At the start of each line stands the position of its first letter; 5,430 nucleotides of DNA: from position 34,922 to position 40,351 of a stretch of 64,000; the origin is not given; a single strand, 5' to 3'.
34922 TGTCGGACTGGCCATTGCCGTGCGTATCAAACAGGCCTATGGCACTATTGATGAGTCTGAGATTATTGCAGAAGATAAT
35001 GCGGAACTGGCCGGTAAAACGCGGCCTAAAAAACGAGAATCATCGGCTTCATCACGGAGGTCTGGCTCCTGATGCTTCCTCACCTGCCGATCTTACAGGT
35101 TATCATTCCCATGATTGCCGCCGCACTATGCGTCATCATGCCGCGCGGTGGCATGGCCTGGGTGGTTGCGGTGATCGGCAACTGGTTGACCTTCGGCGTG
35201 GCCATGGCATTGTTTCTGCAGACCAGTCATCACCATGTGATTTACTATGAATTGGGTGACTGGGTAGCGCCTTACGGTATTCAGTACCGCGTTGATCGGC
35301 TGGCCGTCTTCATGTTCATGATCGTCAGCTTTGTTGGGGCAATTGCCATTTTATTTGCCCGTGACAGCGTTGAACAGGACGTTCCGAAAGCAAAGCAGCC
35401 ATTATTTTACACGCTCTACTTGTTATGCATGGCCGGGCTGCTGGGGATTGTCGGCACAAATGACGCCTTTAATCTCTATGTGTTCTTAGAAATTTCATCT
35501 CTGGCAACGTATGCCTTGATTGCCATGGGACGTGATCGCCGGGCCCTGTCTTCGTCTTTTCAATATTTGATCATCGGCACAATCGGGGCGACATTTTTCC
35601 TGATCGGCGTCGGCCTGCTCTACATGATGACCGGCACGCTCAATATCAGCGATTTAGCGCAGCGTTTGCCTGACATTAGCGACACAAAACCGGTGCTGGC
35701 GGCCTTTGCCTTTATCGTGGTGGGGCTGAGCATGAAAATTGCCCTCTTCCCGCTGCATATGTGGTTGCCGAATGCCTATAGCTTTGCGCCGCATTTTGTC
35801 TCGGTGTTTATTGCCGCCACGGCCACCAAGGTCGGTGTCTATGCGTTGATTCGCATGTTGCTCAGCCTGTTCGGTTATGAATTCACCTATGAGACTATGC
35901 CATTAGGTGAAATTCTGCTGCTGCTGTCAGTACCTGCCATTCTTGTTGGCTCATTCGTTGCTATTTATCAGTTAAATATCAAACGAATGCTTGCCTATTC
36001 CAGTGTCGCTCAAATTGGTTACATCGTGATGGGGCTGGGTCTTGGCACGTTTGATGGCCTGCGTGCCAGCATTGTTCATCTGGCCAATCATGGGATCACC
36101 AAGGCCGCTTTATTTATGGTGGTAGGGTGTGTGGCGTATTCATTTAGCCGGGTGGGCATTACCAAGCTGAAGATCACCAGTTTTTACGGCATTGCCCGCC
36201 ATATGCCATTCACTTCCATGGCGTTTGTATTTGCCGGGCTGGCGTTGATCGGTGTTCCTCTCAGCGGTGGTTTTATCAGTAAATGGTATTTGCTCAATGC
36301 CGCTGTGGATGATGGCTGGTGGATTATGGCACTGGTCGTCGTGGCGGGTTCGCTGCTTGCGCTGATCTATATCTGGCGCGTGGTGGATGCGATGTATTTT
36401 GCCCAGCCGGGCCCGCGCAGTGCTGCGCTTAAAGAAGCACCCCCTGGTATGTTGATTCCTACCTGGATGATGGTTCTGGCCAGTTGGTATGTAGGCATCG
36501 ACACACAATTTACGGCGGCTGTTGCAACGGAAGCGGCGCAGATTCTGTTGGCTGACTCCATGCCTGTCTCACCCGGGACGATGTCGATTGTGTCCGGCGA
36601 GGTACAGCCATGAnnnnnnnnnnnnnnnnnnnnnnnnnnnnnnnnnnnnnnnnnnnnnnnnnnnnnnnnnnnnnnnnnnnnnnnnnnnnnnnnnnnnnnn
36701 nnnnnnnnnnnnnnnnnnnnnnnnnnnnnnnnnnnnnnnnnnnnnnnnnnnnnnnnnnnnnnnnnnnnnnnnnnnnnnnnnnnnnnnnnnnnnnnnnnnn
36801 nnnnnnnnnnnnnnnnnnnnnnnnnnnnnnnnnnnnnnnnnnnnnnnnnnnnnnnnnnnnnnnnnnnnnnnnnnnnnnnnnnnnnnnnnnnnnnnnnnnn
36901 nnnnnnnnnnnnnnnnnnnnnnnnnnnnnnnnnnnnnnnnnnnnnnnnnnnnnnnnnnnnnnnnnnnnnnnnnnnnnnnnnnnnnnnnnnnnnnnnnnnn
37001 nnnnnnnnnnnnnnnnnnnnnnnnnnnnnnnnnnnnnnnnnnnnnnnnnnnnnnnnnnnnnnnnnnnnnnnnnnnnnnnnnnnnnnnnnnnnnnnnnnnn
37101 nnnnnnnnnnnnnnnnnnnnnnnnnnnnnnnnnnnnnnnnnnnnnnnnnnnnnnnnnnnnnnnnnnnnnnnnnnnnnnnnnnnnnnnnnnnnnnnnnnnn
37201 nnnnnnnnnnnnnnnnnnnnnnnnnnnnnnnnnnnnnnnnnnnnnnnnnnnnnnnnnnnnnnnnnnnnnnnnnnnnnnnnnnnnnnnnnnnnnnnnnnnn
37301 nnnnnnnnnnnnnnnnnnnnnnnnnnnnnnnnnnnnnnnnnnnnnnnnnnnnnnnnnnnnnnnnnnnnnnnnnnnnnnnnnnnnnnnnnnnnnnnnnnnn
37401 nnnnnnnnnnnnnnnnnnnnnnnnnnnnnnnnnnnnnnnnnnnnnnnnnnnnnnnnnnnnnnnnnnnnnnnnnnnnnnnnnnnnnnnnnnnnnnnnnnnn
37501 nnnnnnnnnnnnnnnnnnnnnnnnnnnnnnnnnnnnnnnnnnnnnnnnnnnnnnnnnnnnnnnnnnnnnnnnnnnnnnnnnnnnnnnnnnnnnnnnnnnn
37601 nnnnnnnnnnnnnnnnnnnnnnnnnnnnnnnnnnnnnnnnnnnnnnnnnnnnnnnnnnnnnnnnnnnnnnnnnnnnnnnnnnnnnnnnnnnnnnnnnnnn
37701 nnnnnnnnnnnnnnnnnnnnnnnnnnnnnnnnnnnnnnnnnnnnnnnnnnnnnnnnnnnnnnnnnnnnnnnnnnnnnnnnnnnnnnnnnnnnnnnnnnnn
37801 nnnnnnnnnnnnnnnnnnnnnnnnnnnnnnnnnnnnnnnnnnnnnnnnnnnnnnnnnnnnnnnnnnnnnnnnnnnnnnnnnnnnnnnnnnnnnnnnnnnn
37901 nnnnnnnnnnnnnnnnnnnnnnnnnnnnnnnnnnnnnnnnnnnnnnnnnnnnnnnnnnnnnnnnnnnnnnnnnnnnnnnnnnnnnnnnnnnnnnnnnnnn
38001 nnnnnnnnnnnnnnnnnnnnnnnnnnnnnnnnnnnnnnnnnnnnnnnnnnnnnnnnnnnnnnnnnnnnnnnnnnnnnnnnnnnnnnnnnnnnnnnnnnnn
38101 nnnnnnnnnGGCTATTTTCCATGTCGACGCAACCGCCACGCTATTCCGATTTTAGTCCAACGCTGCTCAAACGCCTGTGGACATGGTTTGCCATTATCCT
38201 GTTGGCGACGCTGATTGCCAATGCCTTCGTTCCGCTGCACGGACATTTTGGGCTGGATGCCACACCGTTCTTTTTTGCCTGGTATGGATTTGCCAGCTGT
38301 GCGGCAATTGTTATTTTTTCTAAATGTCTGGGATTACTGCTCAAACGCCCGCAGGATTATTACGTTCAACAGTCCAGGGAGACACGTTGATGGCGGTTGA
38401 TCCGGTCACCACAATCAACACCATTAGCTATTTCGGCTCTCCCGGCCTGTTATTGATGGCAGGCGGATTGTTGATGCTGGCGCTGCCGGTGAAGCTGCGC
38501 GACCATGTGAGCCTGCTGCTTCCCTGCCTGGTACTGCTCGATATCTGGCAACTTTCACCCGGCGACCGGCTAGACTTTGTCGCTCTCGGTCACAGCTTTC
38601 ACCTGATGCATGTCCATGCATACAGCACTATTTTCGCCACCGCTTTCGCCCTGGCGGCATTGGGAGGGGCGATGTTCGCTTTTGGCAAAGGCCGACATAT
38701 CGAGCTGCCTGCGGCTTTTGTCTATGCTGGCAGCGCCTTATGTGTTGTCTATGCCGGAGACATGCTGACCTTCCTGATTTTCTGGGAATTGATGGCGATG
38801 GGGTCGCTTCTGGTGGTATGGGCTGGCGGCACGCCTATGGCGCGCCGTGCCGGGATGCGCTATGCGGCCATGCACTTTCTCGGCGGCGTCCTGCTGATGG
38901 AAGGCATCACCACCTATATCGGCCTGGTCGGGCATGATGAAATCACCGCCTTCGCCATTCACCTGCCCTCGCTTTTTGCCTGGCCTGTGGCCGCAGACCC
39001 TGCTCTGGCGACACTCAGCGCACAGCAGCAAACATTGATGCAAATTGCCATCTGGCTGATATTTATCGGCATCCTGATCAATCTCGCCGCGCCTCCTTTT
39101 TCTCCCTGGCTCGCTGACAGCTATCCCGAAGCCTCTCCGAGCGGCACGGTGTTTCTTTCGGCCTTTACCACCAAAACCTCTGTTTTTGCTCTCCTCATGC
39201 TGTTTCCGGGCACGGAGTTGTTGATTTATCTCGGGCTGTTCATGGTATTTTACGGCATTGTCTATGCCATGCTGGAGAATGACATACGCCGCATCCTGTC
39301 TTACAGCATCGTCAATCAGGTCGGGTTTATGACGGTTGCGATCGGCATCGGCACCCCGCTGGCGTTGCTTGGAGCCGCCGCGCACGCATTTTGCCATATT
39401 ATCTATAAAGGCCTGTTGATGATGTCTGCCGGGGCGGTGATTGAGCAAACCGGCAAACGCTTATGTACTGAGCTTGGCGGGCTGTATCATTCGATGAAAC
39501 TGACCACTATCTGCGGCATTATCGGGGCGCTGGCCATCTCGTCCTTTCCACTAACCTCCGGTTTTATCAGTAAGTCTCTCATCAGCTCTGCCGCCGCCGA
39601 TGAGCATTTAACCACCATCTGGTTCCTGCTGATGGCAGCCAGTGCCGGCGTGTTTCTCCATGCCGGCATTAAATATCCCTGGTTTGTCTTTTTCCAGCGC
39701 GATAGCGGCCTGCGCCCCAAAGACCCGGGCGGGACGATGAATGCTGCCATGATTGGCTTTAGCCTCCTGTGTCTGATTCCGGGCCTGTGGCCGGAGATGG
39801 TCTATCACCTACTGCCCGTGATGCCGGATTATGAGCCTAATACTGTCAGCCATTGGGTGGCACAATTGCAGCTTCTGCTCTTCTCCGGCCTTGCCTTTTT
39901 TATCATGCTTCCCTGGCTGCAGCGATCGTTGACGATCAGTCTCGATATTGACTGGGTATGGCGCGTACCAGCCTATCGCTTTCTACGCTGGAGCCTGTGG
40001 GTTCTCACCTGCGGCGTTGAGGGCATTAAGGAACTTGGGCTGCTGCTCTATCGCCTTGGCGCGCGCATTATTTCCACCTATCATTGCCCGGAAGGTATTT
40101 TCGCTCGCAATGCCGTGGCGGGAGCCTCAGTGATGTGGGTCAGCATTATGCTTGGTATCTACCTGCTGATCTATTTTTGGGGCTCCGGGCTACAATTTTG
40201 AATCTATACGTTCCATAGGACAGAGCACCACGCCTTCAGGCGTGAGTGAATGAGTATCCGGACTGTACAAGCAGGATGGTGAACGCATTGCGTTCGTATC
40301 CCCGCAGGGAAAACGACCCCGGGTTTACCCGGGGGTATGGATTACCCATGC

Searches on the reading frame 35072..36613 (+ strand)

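Call 28: search_protein_families(library=pfam, proteins=[window:35072-36613:+], max_evalue=0.00001)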
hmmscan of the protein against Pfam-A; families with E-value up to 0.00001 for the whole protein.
window:35072-36613:+ (513 aa): 2 families
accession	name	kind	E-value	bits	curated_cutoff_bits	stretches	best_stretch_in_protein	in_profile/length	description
PF00361.26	Proton_antipo_M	-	1.7e-67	228.1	21.5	1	130-429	2-293/294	NADH:quinone oxidoreductase/Mrp antiporter, TM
PF10125.14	NADHdeh_related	-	1.4e-08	34.9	27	1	90-219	47-172/218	NADH dehydrogenase I, subunit N related protein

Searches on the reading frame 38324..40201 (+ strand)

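Call 28: search_protein_families(library=pfam, proteins=[window:38324-40201:+], max_evalue=0.00001)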
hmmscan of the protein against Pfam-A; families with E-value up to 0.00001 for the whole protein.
window:38324-40201:+ (625 aa): 1 family
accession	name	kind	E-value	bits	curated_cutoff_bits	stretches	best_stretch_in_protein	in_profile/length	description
PF00361.26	Proton_antipo_M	-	5.3e-34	118.2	21.5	1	144-437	1-288/294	NADH:quinone oxidoreductase/Mrp antiporter, TM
